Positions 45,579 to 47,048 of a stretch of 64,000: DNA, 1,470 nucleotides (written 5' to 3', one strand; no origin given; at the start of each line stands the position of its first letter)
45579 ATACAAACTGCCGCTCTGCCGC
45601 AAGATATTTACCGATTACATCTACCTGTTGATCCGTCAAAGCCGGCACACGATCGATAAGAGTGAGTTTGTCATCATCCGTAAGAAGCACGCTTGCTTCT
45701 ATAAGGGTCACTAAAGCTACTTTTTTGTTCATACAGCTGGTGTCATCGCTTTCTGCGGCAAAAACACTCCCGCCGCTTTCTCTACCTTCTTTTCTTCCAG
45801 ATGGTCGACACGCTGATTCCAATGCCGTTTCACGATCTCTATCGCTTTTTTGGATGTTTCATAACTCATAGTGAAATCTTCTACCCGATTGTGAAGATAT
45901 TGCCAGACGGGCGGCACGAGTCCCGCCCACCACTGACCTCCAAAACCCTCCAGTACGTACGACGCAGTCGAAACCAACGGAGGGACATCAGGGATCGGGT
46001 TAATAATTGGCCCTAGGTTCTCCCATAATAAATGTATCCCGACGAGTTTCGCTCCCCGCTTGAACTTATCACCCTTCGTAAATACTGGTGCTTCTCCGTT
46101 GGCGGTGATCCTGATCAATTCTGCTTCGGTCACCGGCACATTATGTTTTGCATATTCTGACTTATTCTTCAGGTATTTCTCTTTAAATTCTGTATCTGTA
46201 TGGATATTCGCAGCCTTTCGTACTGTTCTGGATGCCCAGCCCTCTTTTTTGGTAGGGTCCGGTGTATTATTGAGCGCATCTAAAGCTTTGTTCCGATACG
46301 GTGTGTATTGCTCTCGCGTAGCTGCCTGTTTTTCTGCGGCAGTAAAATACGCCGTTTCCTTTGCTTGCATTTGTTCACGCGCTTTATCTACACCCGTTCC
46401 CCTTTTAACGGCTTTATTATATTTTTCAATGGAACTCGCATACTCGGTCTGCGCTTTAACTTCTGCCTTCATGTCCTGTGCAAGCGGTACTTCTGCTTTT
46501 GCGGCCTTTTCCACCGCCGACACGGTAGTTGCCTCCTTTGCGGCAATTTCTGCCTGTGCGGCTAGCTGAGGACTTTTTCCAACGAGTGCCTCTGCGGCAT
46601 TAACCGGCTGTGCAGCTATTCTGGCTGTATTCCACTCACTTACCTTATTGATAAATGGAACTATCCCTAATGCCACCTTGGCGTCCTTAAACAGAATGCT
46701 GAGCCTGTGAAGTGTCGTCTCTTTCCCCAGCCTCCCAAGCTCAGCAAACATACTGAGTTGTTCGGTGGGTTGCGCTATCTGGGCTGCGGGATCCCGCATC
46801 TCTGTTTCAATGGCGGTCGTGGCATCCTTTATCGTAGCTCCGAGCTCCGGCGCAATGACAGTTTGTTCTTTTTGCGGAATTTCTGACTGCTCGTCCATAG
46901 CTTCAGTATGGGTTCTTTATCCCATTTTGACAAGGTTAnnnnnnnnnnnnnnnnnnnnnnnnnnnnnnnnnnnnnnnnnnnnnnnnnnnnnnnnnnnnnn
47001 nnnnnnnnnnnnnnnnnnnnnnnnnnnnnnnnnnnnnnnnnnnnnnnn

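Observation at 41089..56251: A 15-kb co-directional locus of uncharacterised genes: cassette array, three ABC exporters and alternating large/small protein pairs. It is a candidate undescribed effector/immunity-plus-export system.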

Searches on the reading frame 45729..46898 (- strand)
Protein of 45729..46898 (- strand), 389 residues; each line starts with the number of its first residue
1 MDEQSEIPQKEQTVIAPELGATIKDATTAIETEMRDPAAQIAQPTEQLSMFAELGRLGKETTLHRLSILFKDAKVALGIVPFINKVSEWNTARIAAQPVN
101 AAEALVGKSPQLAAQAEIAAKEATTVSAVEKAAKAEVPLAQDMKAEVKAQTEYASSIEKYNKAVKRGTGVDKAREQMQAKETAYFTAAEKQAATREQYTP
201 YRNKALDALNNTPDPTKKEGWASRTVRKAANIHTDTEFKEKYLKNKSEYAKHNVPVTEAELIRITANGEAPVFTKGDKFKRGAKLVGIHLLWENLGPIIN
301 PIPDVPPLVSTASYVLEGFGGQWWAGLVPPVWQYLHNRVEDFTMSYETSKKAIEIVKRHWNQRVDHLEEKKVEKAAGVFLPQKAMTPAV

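Call 4: search_protein_families(library=pfam, max_evalue=0.1, proteins=[window:45729-46898:-])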
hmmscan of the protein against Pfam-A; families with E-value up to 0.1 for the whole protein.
window:45729-46898:- (389 aa): 0 families

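Call 22: search_protein_families(library=ncbifam, max_evalue=0.01, proteins=[window:45729-46898:-])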
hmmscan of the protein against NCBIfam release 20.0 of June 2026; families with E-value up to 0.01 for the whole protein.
window:45729-46898:- (389 aa): 0 families

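Call 23: search_protein_families(library=padloc, max_evalue=0.01, proteins=[window:45729-46898:-])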
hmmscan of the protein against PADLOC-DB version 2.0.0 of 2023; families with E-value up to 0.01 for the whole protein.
window:45729-46898:- (389 aa): 0 families

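Call 70: search_protein_families(library=pfam, alignment_id=A7, max_evalue=0.1)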
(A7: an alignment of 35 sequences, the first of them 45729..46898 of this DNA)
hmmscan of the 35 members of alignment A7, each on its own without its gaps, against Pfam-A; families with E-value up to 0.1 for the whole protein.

A. member 1, window:45729-46898:- (389 aa): 0 families

B. families by the number of members that match (of 35 scanned): 21 families
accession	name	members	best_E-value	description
PF15372.11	DUF4600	2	0.057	Domain of unknown function (DUF4600)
PF13441.11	Gly-zipper_YMGG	1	0.0052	YMGG-like Gly-zipper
PF13488.11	Gly-zipper_Omp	1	0.0074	Glycine zipper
PF08614.16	ATG16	1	0.013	Autophagy protein 16 (ATG16)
PF02075.23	RuvC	1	0.021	Crossover junction endodeoxyribonuclease RuvC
PF18323.6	CSN5_C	1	0.023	Cop9 signalosome subunit 5 C-terminal domain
PF22530.2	Terminase-T7_RNaseH-like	1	0.03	Terminase Bacteriophage T7, Ribonuclease H-like domain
PF05266.19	DUF724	1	0.036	Protein of unknown function (DUF724)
PF24241.1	Deam_C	1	0.045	Putative cytidine deaminase, C-terminal domain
PF04216.18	FdhE_N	1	0.048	FdhE, N-terminal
PF07926.17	TPR_MLP1_2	1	0.053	TPR/MLP1/MLP2-like protein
PF24696.1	UGSC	1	0.056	UGSC family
PF09052.15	SipA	1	0.056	SipA N-terminal domain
PF21267.3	UBAP-1_UBA2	1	0.057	Ubiquitin-associated protein 1, UBA2 domain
PF12001.13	DUF3496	1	0.058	Domain of unknown function (DUF3496)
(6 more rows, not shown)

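Call 71: search_protein_families(library=phrogs, max_evalue=0.01, proteins=[window:45729-46898:-])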
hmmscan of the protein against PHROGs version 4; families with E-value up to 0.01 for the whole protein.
window:45729-46898:- (389 aa): 0 families
